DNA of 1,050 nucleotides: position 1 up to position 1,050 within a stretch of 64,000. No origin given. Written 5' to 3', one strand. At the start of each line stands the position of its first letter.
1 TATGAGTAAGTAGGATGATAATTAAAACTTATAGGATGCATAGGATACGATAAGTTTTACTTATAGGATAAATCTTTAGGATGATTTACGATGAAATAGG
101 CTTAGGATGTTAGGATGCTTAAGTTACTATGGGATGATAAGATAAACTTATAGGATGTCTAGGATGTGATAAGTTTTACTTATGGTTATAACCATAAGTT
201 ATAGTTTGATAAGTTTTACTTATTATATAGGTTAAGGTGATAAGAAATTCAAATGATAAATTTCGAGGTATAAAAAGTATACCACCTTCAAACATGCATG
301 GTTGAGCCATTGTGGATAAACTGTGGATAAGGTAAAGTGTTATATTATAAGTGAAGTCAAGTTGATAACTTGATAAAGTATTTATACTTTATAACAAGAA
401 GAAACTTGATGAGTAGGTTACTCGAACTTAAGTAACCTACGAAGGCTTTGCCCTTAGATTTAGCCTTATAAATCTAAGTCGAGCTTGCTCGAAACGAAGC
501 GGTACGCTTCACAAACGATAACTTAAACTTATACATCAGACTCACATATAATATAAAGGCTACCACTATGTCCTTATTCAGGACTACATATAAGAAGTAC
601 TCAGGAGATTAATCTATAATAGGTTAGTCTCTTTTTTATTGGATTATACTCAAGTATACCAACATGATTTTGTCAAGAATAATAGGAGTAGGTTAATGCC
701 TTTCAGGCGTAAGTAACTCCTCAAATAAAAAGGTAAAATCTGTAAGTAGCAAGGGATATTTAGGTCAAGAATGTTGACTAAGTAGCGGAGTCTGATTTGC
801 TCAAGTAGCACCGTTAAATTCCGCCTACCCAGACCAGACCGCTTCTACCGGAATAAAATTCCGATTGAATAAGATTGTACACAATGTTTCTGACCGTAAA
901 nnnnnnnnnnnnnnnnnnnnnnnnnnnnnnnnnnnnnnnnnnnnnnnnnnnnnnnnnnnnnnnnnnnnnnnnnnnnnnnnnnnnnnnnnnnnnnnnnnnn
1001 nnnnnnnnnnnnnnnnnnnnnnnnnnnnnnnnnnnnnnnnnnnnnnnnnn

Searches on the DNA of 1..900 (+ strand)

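Call 18: search_dna_similar(query=window:1-900:+, collection=phages, mode=distant, max_rows=20)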
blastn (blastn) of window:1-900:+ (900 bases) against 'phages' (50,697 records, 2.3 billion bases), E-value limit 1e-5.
Records with a match: 6; places in all: 6; records where one place covers at least 80% of the query: 0.
Best place of each record, by identity: 90-95% 2; 60-80% 4.
By first word of the organism name: Staphylococcus 5; Mammaliicoccus 1.
By host as written in the record: Mammaliicoccus vitulinus C5817 3; Mammaliicoccus sciuri 1; Staphylococcus sciuri 1; Staphylococcus aureus 1.
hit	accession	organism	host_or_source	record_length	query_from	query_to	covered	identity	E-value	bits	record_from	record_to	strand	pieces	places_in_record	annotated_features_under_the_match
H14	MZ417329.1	Staphylococcus phage PG-2021_31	Mammaliicoccus vitulinus C5817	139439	685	900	24%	73.2%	9e-20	104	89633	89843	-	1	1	record has no annotation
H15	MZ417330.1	Staphylococcus phage PG-2021_33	Mammaliicoccus vitulinus C5817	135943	685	900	24%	73.2%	9e-20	104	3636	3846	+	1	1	record has no annotation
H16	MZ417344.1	Staphylococcus phage PG-2021_76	Mammaliicoccus vitulinus C5817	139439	685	900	24%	73.2%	9e-20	104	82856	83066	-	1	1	record has no annotation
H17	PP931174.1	Mammaliicoccus phage MSShimriz1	Mammaliicoccus sciuri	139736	685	900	24%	73.2%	9e-20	104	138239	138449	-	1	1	hypothetical protein (x2)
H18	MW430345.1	Staphylococcus phage ZCSS1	Staphylococcus sciuri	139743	831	900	8%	92.9%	9e-20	104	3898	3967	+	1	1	none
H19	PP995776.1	Staphylococcus phage UHP46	Staphylococcus aureus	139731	831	900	8%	91.4%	1e-18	100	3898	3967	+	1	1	none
